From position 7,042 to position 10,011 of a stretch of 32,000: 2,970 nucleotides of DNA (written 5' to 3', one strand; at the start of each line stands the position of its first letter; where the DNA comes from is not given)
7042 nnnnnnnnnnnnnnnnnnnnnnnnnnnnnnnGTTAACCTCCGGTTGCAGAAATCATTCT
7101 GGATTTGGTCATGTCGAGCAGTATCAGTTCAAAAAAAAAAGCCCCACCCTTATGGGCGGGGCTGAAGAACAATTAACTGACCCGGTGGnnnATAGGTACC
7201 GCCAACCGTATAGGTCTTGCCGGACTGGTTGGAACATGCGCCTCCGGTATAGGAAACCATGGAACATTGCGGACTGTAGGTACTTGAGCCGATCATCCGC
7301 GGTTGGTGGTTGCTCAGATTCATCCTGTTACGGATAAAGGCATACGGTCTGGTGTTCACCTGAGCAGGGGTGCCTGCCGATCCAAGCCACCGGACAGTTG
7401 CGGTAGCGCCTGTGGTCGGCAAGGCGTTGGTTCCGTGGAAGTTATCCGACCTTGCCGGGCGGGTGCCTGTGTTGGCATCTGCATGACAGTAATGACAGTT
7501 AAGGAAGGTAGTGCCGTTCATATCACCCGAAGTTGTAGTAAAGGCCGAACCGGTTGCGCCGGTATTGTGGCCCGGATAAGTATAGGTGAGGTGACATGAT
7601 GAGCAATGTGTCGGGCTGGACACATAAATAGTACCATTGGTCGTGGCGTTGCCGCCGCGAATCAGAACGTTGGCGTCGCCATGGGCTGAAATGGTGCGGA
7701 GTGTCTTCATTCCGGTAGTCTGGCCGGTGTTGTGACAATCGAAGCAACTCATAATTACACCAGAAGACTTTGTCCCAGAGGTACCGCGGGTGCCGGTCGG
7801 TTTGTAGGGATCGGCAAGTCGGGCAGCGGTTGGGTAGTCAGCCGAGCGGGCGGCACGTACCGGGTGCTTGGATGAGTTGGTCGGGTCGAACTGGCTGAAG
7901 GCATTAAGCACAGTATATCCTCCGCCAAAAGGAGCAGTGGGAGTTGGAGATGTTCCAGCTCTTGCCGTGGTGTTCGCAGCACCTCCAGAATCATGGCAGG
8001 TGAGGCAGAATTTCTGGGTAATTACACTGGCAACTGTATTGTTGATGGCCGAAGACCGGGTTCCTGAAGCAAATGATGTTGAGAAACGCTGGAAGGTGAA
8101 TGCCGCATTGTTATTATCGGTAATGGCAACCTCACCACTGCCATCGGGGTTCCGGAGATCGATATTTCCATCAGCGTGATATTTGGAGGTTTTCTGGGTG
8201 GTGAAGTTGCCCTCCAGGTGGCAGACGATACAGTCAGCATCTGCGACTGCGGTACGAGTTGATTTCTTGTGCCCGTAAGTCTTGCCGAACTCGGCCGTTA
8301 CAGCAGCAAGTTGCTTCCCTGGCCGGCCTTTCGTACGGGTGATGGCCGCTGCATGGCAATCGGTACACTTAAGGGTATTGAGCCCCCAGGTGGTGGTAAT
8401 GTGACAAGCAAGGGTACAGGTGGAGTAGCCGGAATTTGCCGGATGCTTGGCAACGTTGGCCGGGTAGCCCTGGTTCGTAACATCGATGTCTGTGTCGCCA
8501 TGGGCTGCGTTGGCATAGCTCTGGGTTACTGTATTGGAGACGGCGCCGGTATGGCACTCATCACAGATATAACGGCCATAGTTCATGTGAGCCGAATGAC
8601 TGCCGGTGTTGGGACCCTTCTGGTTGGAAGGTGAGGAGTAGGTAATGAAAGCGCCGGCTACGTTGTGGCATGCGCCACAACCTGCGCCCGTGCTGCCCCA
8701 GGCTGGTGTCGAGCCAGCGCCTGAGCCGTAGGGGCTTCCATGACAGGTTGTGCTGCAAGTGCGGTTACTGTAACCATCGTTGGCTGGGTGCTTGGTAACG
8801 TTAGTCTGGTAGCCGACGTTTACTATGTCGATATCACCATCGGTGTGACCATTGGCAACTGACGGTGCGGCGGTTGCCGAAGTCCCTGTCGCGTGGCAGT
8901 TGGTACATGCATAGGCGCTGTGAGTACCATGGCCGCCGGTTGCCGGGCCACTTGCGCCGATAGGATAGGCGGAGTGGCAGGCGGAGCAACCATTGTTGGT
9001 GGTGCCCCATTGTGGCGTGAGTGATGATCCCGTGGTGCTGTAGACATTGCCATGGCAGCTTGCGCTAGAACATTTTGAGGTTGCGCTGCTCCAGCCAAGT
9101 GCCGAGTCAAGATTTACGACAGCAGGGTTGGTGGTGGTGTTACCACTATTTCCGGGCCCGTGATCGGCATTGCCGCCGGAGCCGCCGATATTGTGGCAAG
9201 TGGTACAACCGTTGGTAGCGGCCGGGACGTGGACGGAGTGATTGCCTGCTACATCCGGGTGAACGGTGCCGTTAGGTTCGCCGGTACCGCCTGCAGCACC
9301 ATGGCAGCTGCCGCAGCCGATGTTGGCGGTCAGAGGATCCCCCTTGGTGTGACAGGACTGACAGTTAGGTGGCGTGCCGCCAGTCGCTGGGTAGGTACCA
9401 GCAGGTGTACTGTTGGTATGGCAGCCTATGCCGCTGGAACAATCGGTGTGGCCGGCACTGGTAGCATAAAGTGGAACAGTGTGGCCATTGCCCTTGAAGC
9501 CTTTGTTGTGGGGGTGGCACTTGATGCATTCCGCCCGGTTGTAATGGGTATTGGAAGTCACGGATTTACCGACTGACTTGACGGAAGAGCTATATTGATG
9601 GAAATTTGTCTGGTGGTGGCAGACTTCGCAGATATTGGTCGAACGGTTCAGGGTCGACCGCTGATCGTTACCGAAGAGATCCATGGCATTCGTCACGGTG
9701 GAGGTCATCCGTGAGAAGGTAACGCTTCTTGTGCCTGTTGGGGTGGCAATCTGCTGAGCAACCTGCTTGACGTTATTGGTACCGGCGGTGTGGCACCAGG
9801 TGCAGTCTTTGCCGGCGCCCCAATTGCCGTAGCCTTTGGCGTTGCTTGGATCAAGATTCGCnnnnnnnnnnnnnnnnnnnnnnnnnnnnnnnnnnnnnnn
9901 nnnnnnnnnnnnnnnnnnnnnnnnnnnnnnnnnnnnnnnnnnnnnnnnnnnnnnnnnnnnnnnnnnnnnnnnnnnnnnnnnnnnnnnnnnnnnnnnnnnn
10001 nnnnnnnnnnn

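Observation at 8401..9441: Four non-canonical CX3CH/CX4CH/CX5CH motifs, each paired with a nearby downstream CXXCH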

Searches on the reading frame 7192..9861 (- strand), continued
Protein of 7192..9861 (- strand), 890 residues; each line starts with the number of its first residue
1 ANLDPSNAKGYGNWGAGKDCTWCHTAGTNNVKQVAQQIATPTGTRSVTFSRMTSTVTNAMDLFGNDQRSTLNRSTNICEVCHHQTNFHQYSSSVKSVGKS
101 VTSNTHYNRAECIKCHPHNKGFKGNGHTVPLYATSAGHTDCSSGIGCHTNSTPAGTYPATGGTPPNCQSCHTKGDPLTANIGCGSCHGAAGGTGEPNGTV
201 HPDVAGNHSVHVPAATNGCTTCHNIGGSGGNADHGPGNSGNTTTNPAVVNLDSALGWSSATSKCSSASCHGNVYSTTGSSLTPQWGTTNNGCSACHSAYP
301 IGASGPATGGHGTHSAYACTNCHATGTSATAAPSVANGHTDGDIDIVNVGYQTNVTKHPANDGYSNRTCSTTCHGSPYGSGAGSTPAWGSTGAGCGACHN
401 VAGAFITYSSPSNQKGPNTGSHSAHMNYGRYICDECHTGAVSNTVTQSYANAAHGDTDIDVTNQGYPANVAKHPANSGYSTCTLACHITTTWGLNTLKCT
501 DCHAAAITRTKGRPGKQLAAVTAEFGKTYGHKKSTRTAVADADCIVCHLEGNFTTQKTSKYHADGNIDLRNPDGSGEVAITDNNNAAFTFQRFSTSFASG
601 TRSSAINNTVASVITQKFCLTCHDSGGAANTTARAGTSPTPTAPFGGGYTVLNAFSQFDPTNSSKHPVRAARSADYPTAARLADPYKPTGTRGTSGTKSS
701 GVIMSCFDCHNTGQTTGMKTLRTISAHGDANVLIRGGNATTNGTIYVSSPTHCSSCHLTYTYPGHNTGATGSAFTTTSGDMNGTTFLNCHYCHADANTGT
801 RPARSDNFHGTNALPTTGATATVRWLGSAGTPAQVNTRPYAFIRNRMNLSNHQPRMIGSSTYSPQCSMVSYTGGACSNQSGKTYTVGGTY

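Call 82: find_encoding_contigs(protein=P0063, flank=10000, max_places=1)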
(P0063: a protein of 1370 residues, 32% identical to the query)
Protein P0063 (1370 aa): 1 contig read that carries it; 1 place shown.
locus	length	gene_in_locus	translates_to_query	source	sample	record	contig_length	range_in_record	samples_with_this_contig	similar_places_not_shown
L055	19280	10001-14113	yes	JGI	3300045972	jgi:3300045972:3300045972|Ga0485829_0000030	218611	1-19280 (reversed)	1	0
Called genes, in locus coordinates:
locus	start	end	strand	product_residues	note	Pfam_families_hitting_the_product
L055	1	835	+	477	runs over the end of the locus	PF13091:PLDc_2, PF00614:PLDc (weak), PF13091:PLDc_2, PF00614:PLDc (weak)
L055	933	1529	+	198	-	PF00578:AhpC-TSA, PF08534:Redoxin, PF10417:1-cysPrx_C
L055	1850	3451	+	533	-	PF00682:HMGL-like, PF22617:HCS_D2, PF08502:LeuA_dimer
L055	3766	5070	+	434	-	-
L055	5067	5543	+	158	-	PF14522:Cytochrome_C7 (faint)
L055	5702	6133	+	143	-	-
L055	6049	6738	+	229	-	PF14522:Cytochrome_C7 (faint)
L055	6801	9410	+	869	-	PF01436:NHL (faint), PF17170:DUF5128 (faint), PF09136:Glucodextran_B (weak), PF12733:Cadherin-like (faint), PF09136:Glucodextran_B (weak)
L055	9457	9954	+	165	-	-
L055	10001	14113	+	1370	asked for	PF02085:Cytochrom_CIII (faint), PF09698:GSu_C4xC__C2xCH (faint), PF14522:Cytochrome_C7 (faint), PF14537:Cytochrom_c3_2 (faint), PF09699:Paired_CXXCH_1 (weak)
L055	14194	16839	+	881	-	PF09698:GSu_C4xC__C2xCH (faint), PF14522:Cytochrome_C7 (faint)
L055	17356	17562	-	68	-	-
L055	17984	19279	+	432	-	?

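Call 83: find_encoding_contigs(protein=P0087, flank=10000, max_places=1)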
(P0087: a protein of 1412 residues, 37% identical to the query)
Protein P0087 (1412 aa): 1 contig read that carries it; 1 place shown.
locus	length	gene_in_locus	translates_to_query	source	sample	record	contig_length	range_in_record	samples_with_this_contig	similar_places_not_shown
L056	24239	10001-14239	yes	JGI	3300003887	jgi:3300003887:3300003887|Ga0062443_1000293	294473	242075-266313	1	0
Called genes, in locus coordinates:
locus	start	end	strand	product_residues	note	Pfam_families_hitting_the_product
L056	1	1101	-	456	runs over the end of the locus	PF00483:NTP_transferase, PF01128:IspD, PF12804:NTP_transf_3, PF25084:LbH_EIF2B, PF00132:Hexapep, PF25087:GMPPB_C, PF00132:Hexapep, PF14602:Hexapep_2 (weak)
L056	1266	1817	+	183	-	-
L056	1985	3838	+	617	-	PF09699:Paired_CXXCH_1 (faint), PF14522:Cytochrome_C7 (faint), PF14537:Cytochrom_c3_2 (weak)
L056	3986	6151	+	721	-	-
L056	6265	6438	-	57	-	-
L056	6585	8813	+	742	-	PF17764:PriA_3primeBD, PF04851:ResIII, PF00270:DEAD, PF18319:Zn_ribbon_PriA, PF00271:Helicase_C (weak), PF18074:PriA_C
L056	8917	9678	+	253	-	-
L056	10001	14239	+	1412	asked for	PF14522:Cytochrome_C7 (faint), PF22113:Mtrc-MtrF_II-IV_dom (faint), PF14537:Cytochrom_c3_2 (faint), PF09698:GSu_C4xC__C2xCH (weak)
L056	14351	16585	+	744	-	PF00580:UvrD-helicase, PF13245:AAA_19, PF13604:AAA_30 (faint), PF13361:UvrD_C, PF13538:UvrD_C_2, PF21196:PcrA_UvrD_tudor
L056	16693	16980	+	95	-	PF02686:GatC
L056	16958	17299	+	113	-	-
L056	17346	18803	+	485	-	PF01425:Amidase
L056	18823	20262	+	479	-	PF02934:GatB_N, PF02637:GatB_Yqey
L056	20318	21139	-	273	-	PF12837:Fer4_6 (faint), PF13237:Fer4_10 (weak), PF12838:Fer4_7, PF13187:Fer4_9 (weak), PF13484:Fer4_16 (faint), PF00037:Fer4 (weak), PF01058:Oxidored_q6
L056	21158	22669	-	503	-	PF00329:Complex1_30kDa (weak), PF00346:Complex1_49kDa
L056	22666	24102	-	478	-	PF00361:Proton_antipo_M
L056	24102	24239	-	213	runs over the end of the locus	-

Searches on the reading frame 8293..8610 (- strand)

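Call 10: search_protein_families(library=ncbifam, proteins=[window:8293-8610:-], max_evalue=10)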
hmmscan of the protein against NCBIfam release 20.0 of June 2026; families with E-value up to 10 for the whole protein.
seq(106 aa): 4 families
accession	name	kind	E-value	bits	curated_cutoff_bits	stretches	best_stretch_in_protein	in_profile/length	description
TIGR04257.1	nanowire_3heme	domain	0.016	15.4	40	2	4-29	16-39/75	c(7)-type cytochrome triheme domain-containing protein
TIGR01904.2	GSu_C4xC__C2xCH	domain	0.017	14.9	27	1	57-95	16-65/73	CxxxxCH/CxxCH domain c-type cytochrome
TIGR01905.1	paired_CXXCH_1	subfamily_domain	0.53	10.2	25.2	1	79-91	6-18/41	doubled CXXCH domain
NF047727.1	4hemeCytCCctA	equivalog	2.6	8.2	180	2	78-89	79-90/109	tetraheme c-type cytochrome CctA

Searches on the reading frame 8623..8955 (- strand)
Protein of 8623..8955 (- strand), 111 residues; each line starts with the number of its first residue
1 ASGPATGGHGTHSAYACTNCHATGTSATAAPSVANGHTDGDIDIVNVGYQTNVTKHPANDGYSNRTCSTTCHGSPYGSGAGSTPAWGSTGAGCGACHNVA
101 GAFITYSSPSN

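Call 10: search_protein_families(library=ncbifam, proteins=[window:8623-8955:-], max_evalue=10)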
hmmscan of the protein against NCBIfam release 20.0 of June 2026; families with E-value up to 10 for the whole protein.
seq(111 aa): 5 families
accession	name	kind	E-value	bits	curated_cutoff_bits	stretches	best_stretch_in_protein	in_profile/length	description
TIGR01904.2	GSu_C4xC__C2xCH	domain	3.6e-07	29.8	27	2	54-103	12-62/73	CxxxxCH/CxxCH domain c-type cytochrome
TIGR04257.1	nanowire_3heme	domain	1.4e-05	25.1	40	2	65-104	24-65/75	c(7)-type cytochrome triheme domain-containing protein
TIGR01905.1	paired_CXXCH_1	subfamily_domain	0.41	10.6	25.2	2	90-102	6-18/41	doubled CXXCH domain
NF040967.1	cytc_ExtN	equivalog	0.98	8.2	200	1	9-36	33-60/415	selenite/tellurite reduction operon c-type cytochrome ExtN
NF040968.1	FeS_ExtO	equivalog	1.1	8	200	1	9-36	33-60/416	selenite/tellurite reduction operon b-type cytochrome iron-sulfur cluster-binding subunit ExtO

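Call 74: search_protein_families(library=pfam, alignment_id=A3, max_evalue=0.01)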
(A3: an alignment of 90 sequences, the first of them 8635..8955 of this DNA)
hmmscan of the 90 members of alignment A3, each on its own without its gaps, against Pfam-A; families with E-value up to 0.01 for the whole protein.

A. member 1, window:8635-8955:- (107 aa): 2 families
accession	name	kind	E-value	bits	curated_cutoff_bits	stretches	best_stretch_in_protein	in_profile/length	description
PF14522.11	Cytochrome_C7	-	0.00018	21.7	24.8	1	59-103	11-54/67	Cytochrome c7 and related cytochrome c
PF02085.21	Cytochrom_CIII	-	0.00049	20.8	22.9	1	8-97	24-101/101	Class III cytochrome C family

B. families by the number of members that match (of 90 scanned): 12 families
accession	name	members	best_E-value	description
PF14522.11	Cytochrome_C7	76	9e-07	Cytochrome c7 and related cytochrome c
PF09698.15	GSu_C4xC__C2xCH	57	1.4e-08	Geobacter CxxxxCH...CXXCH motif (GSu_C4xC__C2xCH)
PF02085.21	Cytochrom_CIII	24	0.00024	Class III cytochrome C family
PF14537.11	Cytochrom_c3_2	15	2e-05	Cytochrome c3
PF09699.15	Paired_CXXCH_1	6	0.00015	Doubled CXXCH motif (Paired_CXXCH_1)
PF00684.25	DnaJ_CXXCXGXG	3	0.0041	DnaJ central domain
PF22113.1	Mtrc-MtrF_II-IV_dom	2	0.00039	Outer membrane cytochrome MtrC/MtrF-like, domains II/IV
PF13435.11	Cytochrome_C554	2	0.0031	Cytochrome c554 and c-prime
PF12749.12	Metallothio_Euk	1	0.0015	Eukaryotic metallothionein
PF10170.15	C6_DPF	1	0.0015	CDPF1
PF18509.6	MCR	1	0.0093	Magnetochrome domain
PF24734.1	DUF7685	1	0.0095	Domain of unknown function (DUF7685)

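Call 75: predict_structure(alignment_id=A3)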
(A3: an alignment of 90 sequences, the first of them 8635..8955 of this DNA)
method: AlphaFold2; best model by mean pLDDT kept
length: 107 residues; sequences in the alignment: 90
mean_pLDDT: 53.7   pTM: 0.30
mean pLDDT of the five models: 53.7, 52.5, 51.1, 48.8, 46.2
residues with pLDDT >= 90: 0; 70-90: 0; 50-70: 77; < 50: 30
segments of 3 or more residues with pLDDT < 50: 44-46, 48-50, 62-73, 103-107
pLDDT, mean of each block of 10 residues (from residue 1): 60 63 57 57 48 53 44 54 53 55 45
secondary structure, 60 per line:
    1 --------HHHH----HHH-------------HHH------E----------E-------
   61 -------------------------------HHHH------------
elements in order: H9-12 H92-95

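Call 77: fold_search(model_id=the predicted structure, library=pdb)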
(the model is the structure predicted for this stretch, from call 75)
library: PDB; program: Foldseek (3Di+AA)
matches with E <= 10: 1; with E <= 0.001: 0
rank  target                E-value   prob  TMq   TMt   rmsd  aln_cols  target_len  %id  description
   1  1exk_MODEL_1_A        6.3e+00  0.01  0.14  0.18  10.7        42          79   19  SOLUTION STRUCTURE OF THE CYSTEINE-RICH DOMAIN OF THE ESCHERICHIA COLI CHAPERONE PROTEIN DNAJ. (released 2000-07-26)

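Call 78: search_solved_structures(query=A3, max_evalue=1, show_alignments=5)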
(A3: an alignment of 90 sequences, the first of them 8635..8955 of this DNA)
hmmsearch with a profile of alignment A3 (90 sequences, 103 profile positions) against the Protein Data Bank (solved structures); distinct sequences matched with E-value up to 1: 15.
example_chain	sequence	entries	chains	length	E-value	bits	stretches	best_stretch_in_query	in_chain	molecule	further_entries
8ydm_C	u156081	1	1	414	0.005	20.3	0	76-97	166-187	Cytochrome c-554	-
1bvb_A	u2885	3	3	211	0.012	19.2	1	14-96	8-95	CYTOCHROME C-554 | CYTOCHROME C554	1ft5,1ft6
8z82_C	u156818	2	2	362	0.013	19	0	11-24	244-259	Photosynthetic reaction center cytochrome c subunit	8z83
9j2f_C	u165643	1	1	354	0.087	16.4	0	77-97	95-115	Photosynthetic reaction center cytochrome c subunit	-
8k5o_C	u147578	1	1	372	0.1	16.1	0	6-24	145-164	Photosynthetic reaction center cytochrome c subunit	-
7xxf_C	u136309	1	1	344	0.17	15.4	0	77-99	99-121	Photosynthetic reaction center cytochrome c subunit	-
7vrj_C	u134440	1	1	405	0.33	14.5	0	73-94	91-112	Photosynthetic reaction center cytochrome c subunit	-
2c1d_A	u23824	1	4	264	0.38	14.3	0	13-26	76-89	SOXA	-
8wdu_C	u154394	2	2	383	0.39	14.3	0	73-94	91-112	Photosynthetic reaction center cytochrome c subunit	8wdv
7o0u_C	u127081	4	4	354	0.43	14.1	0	75-97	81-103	MULTIHEME_CYTC domain-containing protein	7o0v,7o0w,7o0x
1eys_C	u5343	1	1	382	0.45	14.1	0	74-94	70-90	PHOTOSYNTHETIC REACTION CENTER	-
7ubj_A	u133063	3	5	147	0.49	14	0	57-95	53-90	Antitermination protein Q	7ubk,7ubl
7c52_C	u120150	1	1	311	0.75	13.3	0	74-94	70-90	Photosynthetic reaction center cytochrome c subunit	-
5b5m_C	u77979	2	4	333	0.89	13.1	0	74-94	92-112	Photosynthetic reaction center cytochrome c subunit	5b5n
3wmm_C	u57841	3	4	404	0.94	13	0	74-94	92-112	Photosynthetic reaction center C subunit | Photosynthetic reaction center cytochrome c subunit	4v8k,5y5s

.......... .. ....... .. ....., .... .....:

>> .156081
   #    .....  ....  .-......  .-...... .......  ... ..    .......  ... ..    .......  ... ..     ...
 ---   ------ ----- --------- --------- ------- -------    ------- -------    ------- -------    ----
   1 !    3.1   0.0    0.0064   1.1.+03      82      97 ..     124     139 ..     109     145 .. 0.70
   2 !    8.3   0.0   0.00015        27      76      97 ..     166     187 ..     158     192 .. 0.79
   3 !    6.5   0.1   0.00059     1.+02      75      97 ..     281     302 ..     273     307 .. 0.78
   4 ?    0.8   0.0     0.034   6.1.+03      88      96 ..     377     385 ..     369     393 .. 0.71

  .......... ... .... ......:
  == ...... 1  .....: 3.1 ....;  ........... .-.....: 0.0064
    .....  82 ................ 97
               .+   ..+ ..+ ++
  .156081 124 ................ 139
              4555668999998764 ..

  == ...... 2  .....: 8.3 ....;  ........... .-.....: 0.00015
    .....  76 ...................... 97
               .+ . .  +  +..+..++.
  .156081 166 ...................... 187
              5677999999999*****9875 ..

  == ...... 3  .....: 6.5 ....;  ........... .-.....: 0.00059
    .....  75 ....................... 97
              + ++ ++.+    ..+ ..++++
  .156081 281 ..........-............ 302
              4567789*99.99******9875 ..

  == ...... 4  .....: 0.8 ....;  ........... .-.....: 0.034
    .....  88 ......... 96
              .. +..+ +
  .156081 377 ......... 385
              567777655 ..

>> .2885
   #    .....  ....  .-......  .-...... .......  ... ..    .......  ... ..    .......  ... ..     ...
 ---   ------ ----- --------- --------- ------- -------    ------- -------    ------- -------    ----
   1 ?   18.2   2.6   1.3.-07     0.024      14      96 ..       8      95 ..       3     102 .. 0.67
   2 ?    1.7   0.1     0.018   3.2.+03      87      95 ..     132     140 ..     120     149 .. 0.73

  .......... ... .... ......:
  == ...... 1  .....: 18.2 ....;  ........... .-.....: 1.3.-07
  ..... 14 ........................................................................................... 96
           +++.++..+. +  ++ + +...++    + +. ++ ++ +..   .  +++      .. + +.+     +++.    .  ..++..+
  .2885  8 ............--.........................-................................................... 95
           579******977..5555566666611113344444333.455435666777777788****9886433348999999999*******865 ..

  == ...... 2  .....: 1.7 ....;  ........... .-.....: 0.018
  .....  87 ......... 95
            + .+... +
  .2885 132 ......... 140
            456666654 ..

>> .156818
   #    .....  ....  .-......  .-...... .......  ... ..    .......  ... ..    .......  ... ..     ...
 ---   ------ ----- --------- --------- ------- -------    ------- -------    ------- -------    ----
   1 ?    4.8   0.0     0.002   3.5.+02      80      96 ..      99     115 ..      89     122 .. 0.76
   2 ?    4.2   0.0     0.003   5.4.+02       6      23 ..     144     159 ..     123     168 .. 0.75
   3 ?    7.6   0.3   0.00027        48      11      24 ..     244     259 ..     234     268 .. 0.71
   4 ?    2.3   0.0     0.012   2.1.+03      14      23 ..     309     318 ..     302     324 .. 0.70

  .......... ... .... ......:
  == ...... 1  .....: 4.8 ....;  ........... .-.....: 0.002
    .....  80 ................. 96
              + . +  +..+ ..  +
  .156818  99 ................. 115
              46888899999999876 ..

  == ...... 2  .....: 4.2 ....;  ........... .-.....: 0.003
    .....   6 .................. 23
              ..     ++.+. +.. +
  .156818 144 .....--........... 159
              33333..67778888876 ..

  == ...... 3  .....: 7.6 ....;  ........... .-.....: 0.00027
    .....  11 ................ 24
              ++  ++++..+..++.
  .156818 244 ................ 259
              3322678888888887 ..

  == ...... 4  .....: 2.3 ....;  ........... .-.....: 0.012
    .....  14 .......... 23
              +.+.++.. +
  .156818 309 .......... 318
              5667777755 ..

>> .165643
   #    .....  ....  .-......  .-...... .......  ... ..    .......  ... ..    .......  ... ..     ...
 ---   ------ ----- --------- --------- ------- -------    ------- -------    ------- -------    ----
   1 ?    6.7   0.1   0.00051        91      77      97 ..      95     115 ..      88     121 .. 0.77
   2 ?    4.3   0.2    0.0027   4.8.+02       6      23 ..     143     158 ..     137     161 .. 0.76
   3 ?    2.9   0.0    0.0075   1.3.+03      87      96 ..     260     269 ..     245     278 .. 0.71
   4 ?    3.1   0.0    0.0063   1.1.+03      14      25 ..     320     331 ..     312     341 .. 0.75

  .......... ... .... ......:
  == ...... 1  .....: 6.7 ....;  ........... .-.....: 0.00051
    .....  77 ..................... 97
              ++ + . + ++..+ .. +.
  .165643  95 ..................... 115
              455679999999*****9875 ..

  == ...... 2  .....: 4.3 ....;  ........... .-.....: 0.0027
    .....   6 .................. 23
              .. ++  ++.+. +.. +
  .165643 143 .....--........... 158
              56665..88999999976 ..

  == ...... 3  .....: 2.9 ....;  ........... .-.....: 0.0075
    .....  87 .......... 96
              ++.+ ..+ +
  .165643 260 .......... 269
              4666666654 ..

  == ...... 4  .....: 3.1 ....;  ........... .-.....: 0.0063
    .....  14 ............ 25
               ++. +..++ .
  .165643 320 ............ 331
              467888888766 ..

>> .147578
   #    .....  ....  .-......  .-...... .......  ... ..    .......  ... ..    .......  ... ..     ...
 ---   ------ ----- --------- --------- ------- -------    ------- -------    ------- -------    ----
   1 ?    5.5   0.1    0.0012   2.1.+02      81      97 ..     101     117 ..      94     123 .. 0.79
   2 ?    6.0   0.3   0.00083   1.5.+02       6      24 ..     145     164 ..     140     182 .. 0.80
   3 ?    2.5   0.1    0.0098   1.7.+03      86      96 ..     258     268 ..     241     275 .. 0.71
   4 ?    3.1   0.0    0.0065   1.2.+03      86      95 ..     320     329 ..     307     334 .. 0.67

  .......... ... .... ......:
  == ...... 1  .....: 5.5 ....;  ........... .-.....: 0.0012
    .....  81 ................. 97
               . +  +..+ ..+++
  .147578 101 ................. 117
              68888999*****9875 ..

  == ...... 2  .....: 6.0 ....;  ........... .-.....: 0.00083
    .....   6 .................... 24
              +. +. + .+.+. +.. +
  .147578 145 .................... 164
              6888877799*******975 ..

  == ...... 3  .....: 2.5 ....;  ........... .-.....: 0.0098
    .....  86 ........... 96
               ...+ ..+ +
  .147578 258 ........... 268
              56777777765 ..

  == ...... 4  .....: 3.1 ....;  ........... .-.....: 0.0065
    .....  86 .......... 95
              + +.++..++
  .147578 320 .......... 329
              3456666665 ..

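Call 79: search_protein_representatives(alignment_id=A3)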
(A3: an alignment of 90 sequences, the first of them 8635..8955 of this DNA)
Query: 90 sequences, 103 profile positions. Proteins with E-value up to 0.001 (for the whole library): 2160; up to 1e-10: 1224; up to 1e-30: 408. The best 150 are listed.
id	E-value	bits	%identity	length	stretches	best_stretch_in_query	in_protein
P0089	0.0e+00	1450.0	-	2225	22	1-102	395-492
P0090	0.0e+00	1136.3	-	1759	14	1-96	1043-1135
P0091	4.3e-285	939.3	-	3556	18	2-96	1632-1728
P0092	2.6e-261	862.9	-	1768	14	1-97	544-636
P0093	1.9e-253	837.6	-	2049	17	2-96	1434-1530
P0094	3.2e-253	836.9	-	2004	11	2-102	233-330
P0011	7.8e-245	810.0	-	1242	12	1-96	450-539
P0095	2.2e-214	712.2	-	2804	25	2-97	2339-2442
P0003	8.5e-213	707.1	-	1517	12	1-96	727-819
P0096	5.3e-195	649.9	-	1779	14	1-101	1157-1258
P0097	7.2e-177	591.7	-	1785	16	2-96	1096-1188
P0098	4.9e-176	589.0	-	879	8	1-102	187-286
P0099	2.8e-174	583.3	-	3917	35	3-99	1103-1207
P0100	3.0e-171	573.6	-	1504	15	2-96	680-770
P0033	1.2e-165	555.6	-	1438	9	1-96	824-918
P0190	4.0e-65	232.7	-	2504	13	4-96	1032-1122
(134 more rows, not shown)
